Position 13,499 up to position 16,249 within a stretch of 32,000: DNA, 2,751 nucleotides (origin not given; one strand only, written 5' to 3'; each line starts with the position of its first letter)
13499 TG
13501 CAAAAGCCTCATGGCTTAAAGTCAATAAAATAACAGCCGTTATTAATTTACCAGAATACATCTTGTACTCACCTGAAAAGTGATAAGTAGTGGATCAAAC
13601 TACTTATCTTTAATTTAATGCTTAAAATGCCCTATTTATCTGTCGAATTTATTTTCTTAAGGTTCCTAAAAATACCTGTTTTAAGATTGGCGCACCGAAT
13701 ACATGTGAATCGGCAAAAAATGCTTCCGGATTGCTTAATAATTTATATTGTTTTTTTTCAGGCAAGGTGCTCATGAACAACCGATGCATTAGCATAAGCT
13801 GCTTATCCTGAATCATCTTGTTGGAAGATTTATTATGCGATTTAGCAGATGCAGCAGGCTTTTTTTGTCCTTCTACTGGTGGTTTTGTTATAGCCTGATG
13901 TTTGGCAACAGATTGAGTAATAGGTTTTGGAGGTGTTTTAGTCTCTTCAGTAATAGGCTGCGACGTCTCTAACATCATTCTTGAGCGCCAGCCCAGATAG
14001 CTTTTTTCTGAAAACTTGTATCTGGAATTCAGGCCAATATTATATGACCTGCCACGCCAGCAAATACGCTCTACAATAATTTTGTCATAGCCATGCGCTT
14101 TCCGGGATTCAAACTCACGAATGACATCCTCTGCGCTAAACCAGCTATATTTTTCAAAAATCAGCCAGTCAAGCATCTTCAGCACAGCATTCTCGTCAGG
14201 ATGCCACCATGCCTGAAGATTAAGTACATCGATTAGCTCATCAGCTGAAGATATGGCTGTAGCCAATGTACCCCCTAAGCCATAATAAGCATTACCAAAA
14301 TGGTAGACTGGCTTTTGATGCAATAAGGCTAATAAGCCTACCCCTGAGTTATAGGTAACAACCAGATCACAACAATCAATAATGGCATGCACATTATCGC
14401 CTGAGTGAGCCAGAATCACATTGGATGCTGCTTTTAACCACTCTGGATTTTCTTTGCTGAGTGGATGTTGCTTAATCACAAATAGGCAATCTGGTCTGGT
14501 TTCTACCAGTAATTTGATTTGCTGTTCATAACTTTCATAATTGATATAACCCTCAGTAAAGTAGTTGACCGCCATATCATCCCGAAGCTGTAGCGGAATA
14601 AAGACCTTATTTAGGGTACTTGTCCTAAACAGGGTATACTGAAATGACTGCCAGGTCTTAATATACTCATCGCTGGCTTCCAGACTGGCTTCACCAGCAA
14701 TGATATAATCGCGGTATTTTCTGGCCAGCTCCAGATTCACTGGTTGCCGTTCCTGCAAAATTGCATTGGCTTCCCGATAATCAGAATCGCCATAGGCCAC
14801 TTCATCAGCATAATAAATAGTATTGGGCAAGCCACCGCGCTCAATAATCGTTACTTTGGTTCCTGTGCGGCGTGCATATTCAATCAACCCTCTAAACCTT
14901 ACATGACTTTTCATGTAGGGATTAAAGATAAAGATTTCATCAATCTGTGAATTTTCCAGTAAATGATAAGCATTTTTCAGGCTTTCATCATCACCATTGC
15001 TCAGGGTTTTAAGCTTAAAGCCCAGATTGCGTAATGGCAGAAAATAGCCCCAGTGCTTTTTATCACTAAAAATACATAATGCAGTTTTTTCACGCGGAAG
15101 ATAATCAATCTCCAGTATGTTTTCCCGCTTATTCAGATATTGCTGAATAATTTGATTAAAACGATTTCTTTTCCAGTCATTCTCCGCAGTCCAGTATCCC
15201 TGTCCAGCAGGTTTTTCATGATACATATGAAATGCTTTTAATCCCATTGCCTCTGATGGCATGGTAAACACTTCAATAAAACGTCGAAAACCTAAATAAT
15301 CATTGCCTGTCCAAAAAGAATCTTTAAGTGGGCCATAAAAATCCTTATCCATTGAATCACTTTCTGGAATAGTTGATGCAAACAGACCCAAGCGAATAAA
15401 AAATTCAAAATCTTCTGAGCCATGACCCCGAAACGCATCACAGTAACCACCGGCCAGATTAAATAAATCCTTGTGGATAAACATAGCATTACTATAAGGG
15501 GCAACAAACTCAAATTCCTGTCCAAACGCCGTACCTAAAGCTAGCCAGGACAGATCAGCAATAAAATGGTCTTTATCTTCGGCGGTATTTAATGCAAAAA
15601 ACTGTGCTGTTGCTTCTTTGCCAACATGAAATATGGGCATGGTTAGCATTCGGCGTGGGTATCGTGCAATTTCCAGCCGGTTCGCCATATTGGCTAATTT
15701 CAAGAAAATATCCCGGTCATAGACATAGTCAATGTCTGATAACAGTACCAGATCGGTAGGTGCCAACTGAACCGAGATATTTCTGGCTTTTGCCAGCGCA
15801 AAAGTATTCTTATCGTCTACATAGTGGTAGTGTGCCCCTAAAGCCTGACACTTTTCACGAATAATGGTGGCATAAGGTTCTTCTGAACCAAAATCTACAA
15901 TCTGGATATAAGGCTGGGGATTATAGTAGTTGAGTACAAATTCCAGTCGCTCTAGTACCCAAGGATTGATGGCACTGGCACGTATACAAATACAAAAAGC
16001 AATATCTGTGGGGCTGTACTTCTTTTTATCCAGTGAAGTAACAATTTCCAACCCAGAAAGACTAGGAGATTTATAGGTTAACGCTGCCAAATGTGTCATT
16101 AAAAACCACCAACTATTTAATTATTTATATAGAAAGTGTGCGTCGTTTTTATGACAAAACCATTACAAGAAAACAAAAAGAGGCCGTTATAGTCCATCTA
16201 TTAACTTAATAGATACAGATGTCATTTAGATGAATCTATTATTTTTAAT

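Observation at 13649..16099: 816-aa fusion of a GalT-like GT-A domain with a single KpsC/KpsS-like domain and a Lys/Pro-rich tail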

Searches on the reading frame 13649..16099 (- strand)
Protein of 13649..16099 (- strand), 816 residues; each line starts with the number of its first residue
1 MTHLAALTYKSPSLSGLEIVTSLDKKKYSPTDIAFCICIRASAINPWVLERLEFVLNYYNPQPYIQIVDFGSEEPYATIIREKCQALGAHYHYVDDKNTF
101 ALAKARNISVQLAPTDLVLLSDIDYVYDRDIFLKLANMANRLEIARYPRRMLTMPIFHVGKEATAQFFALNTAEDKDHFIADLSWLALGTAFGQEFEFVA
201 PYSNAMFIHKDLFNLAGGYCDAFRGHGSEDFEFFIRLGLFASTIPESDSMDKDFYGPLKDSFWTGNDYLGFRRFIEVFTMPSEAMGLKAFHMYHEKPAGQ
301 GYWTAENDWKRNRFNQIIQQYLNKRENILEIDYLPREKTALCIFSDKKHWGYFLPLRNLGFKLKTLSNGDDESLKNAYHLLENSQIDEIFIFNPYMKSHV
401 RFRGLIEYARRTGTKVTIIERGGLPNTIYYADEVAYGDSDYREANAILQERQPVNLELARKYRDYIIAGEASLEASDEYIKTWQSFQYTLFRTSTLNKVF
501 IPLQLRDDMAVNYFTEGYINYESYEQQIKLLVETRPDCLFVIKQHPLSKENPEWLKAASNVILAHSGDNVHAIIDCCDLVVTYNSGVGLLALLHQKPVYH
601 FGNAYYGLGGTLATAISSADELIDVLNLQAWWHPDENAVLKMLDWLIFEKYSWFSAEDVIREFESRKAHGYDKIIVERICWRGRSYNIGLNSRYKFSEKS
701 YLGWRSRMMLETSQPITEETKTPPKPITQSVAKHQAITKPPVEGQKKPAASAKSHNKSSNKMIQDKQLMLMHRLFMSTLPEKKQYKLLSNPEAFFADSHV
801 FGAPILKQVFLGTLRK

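Call 3: search_protein_families(library=pfam, proteins=[window:13649-16099:-], max_evalue=1)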
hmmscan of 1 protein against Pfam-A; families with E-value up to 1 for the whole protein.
window:13649-16099:- (816 aa): 5 families
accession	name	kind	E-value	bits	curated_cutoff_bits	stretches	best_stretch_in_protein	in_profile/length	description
PF10111.15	Glyco_tranf_2_2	-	5.1e-48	164.4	27.3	1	36-317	3-273/276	Glycosyltransferase like family 2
PF05159.20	Capsule_synth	-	6.6e-12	45.9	20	1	497-610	146-270/310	Capsule polysaccharide biosynthesis protein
PF00535.33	Glycos_transf_2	-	1e-05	26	23.3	1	46-141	11-105/168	Glycosyl transferase family 2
PF13896.12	Glyco_transf_49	-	0.00048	20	27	1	96-163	112-181/329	Glycosyl-transferase for dystroglycan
PF02709.20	Glyco_transf_7C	-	0.08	13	23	1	206-237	24-55/78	N-terminal domain of galactosyltransferase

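Call 4: search_protein_families(library=ncbifam, proteins=[window:13649-16099:-], max_evalue=1)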
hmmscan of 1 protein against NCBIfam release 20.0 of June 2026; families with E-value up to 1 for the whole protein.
window:13649-16099:- (816 aa): 6 families
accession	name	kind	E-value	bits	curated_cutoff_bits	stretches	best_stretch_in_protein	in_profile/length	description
NF046086.1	BFO_1060_trans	domain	4.6e-10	39.2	200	1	521-598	204-286/365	BFO_1060 family glycosyltransferase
TIGR04396.2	surf_polysacc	subfamily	1.3e-05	24.6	125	1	521-701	207-400/427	surface carbohydrate biosynthesis protein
NF050054.1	CapPschMdfirKpsS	equivalog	0.031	13.6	600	1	572-610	308-346/390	capsule polysaccharide modification protein KpsS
NF002337.0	PRK01294.1-5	equivalog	0.036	13.3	340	1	307-338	223-254/286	lipase secretion chaperone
NF041875.1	EPS_EpsD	equivalog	0.068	12.6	370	1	65-131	33-96/325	exopolysaccharide biosynthesis glycosyltransferase EpsD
NF007482.0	PRK10073.1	equivalog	0.085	11.8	423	1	65-142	38-115/334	glycosyltransferase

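Call 5: search_solved_structures(query=window:13649-16099:-, max_evalue=10, show_alignments=3)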
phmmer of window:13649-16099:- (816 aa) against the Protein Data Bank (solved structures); distinct sequences matched with E-value up to 10: 1.
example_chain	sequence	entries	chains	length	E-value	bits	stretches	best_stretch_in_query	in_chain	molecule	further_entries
3rmh_A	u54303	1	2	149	1.7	10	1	90-168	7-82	Yeast Cdc13 OB4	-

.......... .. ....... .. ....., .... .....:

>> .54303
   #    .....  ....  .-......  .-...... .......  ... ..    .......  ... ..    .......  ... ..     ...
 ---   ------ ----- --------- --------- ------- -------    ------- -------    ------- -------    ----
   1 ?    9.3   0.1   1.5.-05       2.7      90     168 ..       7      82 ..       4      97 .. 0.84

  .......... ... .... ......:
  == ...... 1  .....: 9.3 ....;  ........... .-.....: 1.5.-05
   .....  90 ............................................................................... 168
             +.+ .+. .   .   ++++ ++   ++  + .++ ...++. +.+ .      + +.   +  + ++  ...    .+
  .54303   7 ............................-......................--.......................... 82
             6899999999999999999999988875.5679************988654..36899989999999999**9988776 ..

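Call 7: find_homologous_proteins(query=window:13649-16099:-)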
Query window:13649-16099:- (816 aa): 147 proteins with E <= 0.001 among 8000 candidates; the best 120 are listed.
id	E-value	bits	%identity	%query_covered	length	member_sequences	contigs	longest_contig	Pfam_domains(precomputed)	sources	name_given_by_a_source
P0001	0.0e+0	1751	92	100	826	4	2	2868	PF10111.15,PF05159.21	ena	-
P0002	3.0e-246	838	48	94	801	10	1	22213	PF10111.15,PF05159.21,PF00535.33,PF13896.13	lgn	-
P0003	2.2e-242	825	48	100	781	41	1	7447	PF10111.15,PF05159.21,PF00535.33,PF13896.13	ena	-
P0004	4.1e-241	821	51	83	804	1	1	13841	PF10111.15,PF05159.21,PF00535.33,PF13896.13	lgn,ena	-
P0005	2.9e-239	815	48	94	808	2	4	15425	PF10111.15,PF05159.21,PF13896.13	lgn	-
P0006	4.6e-239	814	49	89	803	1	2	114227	PF10111.15,PF05159.21,PF00535.33,PF13896.13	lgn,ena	-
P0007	1.7e-237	809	46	96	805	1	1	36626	PF10111.15,PF05159.21,PF00535.33,PF13896.13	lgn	-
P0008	7.4e-237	807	46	98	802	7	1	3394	PF10111.15,PF05159.21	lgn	-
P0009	1.1e-236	806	47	95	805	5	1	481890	PF10111.15,PF05159.21,PF00535.33,PF13896.13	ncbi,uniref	ncbi:glycosyltransferase [Aeromonas veronii]|uniref:capsular polysaccharide export protein, LipB/Kps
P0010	2.3e-236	805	50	87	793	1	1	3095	PF10111.15,PF05159.21,PF13896.13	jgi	jgi:predicted glycosyltransferase involved in capsule biosynthesis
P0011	4.3e-236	804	47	94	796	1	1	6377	PF10111.15,PF05159.21,PF00535.33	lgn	-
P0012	1.6e-234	799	46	95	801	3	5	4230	PF10111.15,PF05159.21,PF00535.33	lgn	-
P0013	1.8e-233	796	48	95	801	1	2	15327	PF10111.15,PF05159.21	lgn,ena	-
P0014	1.9e-232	792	46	94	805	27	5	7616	PF10111.15,PF05159.21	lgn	-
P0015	2.1e-232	792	48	94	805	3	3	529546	PF10111.15,PF05159.21,PF13896.13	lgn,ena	-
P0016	9.7e-230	783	46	94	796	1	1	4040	PF10111.15,PF05159.21,PF00535.33,PF13896.13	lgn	-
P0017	6.3e-228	777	47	94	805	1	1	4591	PF10111.15,PF05159.21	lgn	-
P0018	2.5e-227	775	46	94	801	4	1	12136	PF10111.15,PF05159.21,PF13896.13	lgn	-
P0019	6.2e-223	761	46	97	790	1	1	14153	PF10111.15,PF05159.21,PF13896.13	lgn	-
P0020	3.3e-221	755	46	95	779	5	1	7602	PF10111.15,PF05159.21,PF00535.33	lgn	-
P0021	1.3e-220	753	46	96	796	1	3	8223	PF10111.15,PF05159.21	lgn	-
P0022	1.7e-218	746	45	95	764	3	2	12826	PF10111.15,PF05159.21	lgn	-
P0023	8.8e-218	744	45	95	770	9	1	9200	PF10111.15,PF05159.21,PF00535.33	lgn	-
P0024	6.1e-217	741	45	95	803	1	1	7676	PF10111.15,PF05159.21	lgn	-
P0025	1.0e-215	737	46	92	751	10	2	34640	PF10111.15,PF05159.21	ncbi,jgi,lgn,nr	ncbi:capsular polysaccharide export protein, LipB/KpsS family [Atlantibacter hermannii]|nr:hypotheti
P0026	1.7e-215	736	44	96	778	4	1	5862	PF10111.15,PF05159.21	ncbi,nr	ncbi:MAG TPA: hypothetical protein H9889_03625, partial [Candidatus Ignatzschineria merdigallinarum]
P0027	1.0e-213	730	45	95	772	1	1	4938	PF10111.15,PF05159.21,PF00535.33,PF13896.13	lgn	-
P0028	2.1e-213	729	48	85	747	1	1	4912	PF10111.15,PF05159.21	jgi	jgi:predicted glycosyltransferase involved in capsule biosynthesis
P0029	5.3e-211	721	44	92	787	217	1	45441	PF10111.15,PF05159.21,PF00535.33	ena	-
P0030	4.0e-210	718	44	91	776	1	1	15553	PF10111.15,PF05159.21,PF00535.33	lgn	-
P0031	9.9e-208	710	45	88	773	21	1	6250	PF10111.15,PF05159.21,PF00535.33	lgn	-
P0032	8.1e-207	707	46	85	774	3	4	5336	PF10111.15,PF05159.21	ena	-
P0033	4.5e-206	705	44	94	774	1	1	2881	PF10111.15,PF05159.21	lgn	-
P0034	5.7e-205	701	43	87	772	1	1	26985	PF10111.15,PF05159.21,PF00535.33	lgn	-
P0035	1.1e-204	700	43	96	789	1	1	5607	PF10111.15,PF05159.21,PF13896.13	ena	-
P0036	6.3e-204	698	46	83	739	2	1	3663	PF10111.15,PF05159.21,PF00535.33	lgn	-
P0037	5.2e-203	695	43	95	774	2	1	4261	PF10111.15,PF05159.21,PF13896.13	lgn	-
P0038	1.0e-200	687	45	85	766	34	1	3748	PF10111.15,PF05159.21,PF00535.33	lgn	-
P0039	1.1e-200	687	46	85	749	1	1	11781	PF10111.15,PF05159.21,PF13896.13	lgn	-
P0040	1.9e-200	686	45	82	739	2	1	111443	PF10111.15,PF05159.21,PF00535.33,PF02709.21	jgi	-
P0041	1.1e-199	684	45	82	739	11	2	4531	PF10111.15,PF05159.21,PF00535.33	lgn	-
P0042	1.6e-199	683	45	82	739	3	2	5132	PF10111.15,PF05159.21,PF00535.33,PF02709.21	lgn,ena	-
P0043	3.2e-197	676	43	95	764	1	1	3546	PF10111.15,PF05159.21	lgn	-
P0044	6.6e-189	648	43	87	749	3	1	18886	PF10111.15,PF05159.21,PF00535.33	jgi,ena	jgi:predicted glycosyltransferase involved in capsule biosynthesis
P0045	1.0e-187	644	42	91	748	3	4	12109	PF10111.15,PF05159.21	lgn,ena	-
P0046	6.3e-187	642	43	88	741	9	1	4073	PF10111.15,PF05159.21,PF00535.33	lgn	-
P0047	1.1e-186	641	42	88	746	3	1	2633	PF10111.15,PF05159.21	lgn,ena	-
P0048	7.1e-179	615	38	96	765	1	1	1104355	PF10111.15,PF05159.21,PF00535.33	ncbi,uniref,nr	ncbi:capsular polysaccharide export protein, LipB/KpsS family [Schauerella aestuarii]|uniref:capsula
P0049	1.1e-163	565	40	85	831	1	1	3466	PF10111.15,PF05159.21,PF00535.33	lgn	-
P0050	1.2e-163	565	41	83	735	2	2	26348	PF10111.15,PF05159.21,PF00535.33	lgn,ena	-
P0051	3.0e-160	553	40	85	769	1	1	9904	PF10111.15,PF05159.21,PF00535.33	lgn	-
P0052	5.0e-160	553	40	84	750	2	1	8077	PF10111.15,PF05159.21,PF00535.33,PF02709.21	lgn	-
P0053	6.4e-160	552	40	84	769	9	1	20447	PF10111.15,PF05159.21,PF00535.33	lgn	-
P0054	2.0e-159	551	41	82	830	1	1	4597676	PF10111.15,PF05159.21,PF00535.33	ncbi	ncbi:glycosyltransferase [Sphingomonas sp. CJ20]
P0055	2.0e-159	551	40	86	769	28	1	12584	PF10111.15,PF05159.21,PF00535.33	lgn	-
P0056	8.9e-159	549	40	83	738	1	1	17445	PF10111.15,PF05159.21,PF00535.33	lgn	-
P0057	3.4e-157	543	40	82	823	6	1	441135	PF10111.15,PF05159.21,PF13432.13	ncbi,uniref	ncbi:glycosyltransferase [Rhizobium mongolense]|uniref:capsular polysaccharide export protein, LipB/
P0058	5.8e-156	539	39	84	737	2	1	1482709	PF10111.15,PF05159.21,PF00535.33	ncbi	ncbi:glycosyl transferase [Luteolibacter yonseiensis]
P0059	1.9e-155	537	39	85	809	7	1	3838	PF14559.13,PF10111.15,PF05159.21,PF00535.33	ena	-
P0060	3.0e-155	537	40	84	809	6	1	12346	PF10111.15,PF05159.21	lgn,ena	-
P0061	3.4e-155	537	40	85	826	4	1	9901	PF10111.15,PF05159.21,PF00535.33,PF02709.21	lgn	-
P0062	5.2e-155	536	37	95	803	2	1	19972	PF10111.15,PF05159.21,PF00535.33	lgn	-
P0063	8.2e-155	535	39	83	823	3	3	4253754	PF10111.15,PF05159.21,PF02709.21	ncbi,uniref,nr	ncbi:galactosyltransferase-related protein [Rhizobium mongolense]|uniref:Glycosyltransferase involve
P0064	3.6e-154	533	40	84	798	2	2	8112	PF10111.15,PF05159.21,PF00535.33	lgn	-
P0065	9.9e-154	532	39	84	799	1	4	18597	PF10111.15,PF05159.21,PF00535.33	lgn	-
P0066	2.2e-153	531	39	86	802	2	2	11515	PF10111.15,PF05159.21,PF00535.33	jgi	jgi:predicted glycosyltransferase involved in capsule biosynthesis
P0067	4.7e-153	530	41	83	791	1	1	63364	PF10111.15,PF05159.21,PF00535.33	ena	-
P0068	4.7e-153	530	39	85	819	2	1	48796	PF10111.15,PF05159.21,PF00535.33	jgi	jgi:predicted glycosyltransferase involved in capsule biosynthesis/tetratricopeptide (TPR) repeat pr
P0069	5.0e-153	530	39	86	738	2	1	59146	PF10111.15,PF05159.21,PF00535.33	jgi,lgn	jgi:predicted glycosyltransferase involved in capsule biosynthesis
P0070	9.5e-152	525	39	84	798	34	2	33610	PF10111.15,PF05159.21,PF00535.33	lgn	-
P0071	1.3e-151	525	39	82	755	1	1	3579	PF10111.15,PF05159.21,PF02709.21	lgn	-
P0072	2.4e-151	524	38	84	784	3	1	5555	PF10111.15,PF05159.21,PF00535.33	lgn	-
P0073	2.7e-151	524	38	86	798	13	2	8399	PF10111.15,PF05159.21,PF00535.33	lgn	-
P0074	7.5e-151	522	40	80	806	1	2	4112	PF10111.15,PF05159.21,PF00535.33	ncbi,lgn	ncbi:Capsule polysaccharide biosynthesis protein [compost metagenome]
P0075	1.2e-150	522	40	83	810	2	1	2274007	PF10111.15,PF05159.21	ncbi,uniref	ncbi:glycosyltransferase [Ensifer aridi]|uniref:capsular polysaccharide export protein, LipB/KpsS fa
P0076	1.5e-150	521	37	86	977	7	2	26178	PF10111.15,PF05159.21,PF00535.33,PF03567.21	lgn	-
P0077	2.8e-150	520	38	88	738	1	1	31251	PF10111.15,PF05159.21,PF00535.33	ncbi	ncbi:MAG: galactosyltransferase-related protein [Luteolibacter sp.]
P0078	5.4e-150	519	39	85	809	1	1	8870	PF10111.15,PF05159.21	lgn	-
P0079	2.4e-149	517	39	83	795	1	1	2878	PF10111.15,PF05159.21,PF00535.33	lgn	-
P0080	2.6e-149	517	39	84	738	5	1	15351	PF10111.15,PF05159.21,PF00535.33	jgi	jgi:predicted glycosyltransferase involved in capsule biosynthesis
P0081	5.6e-149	516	40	80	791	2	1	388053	PF10111.15,PF05159.21,PF00535.33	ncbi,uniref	ncbi:glycosyltransferase [Pseudomonas sp. NPDC089996]|uniref:capsular polysaccharide export protein,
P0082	5.6e-149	516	38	81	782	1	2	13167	PF10111.15,PF05159.21,PF00535.33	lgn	-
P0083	1.1e-148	515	36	96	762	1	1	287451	PF10111.15,PF05159.21,PF00535.33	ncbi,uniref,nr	ncbi:hypothetical protein OW493_08475 [Cobetia sp. 14N.309.X.WAT.E.A4]|uniref:capsular polysaccharid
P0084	1.7e-148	515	38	83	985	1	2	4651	PF10111.15,PF05159.21,PF00535.33,PF03567.21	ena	-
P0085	2.0e-148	514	39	83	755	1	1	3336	PF10111.15,PF05159.21,PF00535.33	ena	-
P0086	2.2e-148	514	39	80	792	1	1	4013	PF10111.15,PF05159.21,PF00535.33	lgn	-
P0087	4.4e-148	513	37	84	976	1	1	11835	PF10111.15,PF05159.21,PF00535.33,PF03567.21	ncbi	-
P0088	8.0e-148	512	37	84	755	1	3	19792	PF10111.15,PF05159.21,PF00535.33,PF02709.21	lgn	-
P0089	8.6e-148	512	37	86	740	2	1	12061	PF10111.15,PF05159.21,PF00535.33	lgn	-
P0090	9.5e-148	512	38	83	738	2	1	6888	PF10111.15,PF05159.21,PF00535.33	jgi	jgi:predicted glycosyltransferase involved in capsule biosynthesis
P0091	2.6e-147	511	37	87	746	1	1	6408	PF10111.15,PF05159.21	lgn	-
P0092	4.0e-147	510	38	84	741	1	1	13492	PF10111.15,PF05159.21,PF00535.33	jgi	jgi:predicted glycosyltransferase involved in capsule biosynthesis/capsule polysaccharide modificati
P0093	7.9e-147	509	39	82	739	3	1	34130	PF10111.15,PF05159.21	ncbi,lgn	-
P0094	9.0e-147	509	37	82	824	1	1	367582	PF10111.15,PF05159.21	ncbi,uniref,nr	ncbi:capsular polysaccharide export protein, LipB/KpsS family [Rhizobium nepotum]|uniref:capsular po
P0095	1.1e-146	508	38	82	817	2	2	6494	PF10111.15,PF05159.21,PF00535.33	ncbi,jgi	jgi:predicted glycosyltransferase involved in capsule biosynthesis/capsule polysaccharide modificati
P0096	1.3e-146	508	36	97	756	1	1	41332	PF10111.15,PF05159.21,PF00535.33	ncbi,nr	ncbi:MAG: glycosyltransferase [Rickettsiales bacterium]|nr:glycosyltransferase [Rickettsiales bacter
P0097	1.3e-146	508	39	80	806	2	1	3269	PF10111.15,PF05159.21,PF00535.33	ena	-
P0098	1.6e-146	508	40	80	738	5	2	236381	PF10111.15,PF05159.21,PF00535.33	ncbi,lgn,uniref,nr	ncbi:capsular polysaccharide export protein, LipB/KpsS family [Pseudomonas putida]|uniref:capsular p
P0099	1.7e-146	508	37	90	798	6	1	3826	PF10111.15,PF05159.21,PF00535.33,PF02709.21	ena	-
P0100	2.2e-146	508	37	94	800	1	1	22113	PF10111.15,PF05159.21,PF00535.33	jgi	jgi:predicted glycosyltransferase involved in capsule biosynthesis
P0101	2.3e-146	507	39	80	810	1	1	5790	PF10111.15,PF05159.21,PF00535.33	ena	-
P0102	2.3e-146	507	39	82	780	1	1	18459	PF10111.15,PF05159.21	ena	-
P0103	7.1e-146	506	38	83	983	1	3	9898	PF10111.15,PF05159.21,PF00535.33,PF03567.21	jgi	jgi:predicted glycosyltransferase involved in capsule biosynthesis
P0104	1.3e-145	505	39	84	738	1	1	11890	PF10111.15,PF05159.21,PF00535.33,PF02709.21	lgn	-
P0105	1.3e-145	505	36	85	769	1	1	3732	PF10111.15,PF05159.21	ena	-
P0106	1.4e-145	505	39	80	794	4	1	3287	PF10111.15,PF05159.21,PF00535.33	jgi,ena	-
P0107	2.8e-145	504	36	87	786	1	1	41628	PF10111.15,PF05159.21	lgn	-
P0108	4.7e-145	503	37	86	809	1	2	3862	PF10111.15,PF05159.21,PF13428.13,PF07719.24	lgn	-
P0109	5.0e-145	503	39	80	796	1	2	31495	PF10111.15,PF05159.21,PF00535.33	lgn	-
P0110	5.2e-145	503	37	86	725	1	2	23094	PF10111.15,PF05159.21,PF00535.33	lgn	-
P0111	1.2e-144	502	37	88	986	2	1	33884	PF10111.15,PF05159.21,PF00535.33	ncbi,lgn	-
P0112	2.1e-144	501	37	95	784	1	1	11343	PF10111.15,PF05159.21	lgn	-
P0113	6.8e-144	499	37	82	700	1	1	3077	PF10111.15,PF05159.21,PF00535.33,PF02709.21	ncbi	ncbi:MAG: glycosyltransferase, partial [Hansschlegelia sp.]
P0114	1.6e-143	498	37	85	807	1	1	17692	PF10111.15,PF05159.21,PF00535.33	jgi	-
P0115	3.0e-142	494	37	84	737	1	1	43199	PF10111.15,PF05159.21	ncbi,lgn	-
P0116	9.0e-142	492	38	84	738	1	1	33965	PF10111.15,PF05159.21,PF00535.33,PF02709.21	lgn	-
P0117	1.8e-141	491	36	84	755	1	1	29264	PF10111.15,PF05159.21,PF00535.33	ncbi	-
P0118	4.8e-141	490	35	96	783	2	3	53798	PF10111.15,PF05159.21,PF00535.33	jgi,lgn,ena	-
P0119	5.1e-141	490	38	85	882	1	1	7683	PF10111.15,PF05159.21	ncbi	ncbi:MAG: galactosyltransferase-related protein [Spirochaetia bacterium]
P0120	1.1e-140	489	37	81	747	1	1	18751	PF10111.15,PF05159.21,PF02709.21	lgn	-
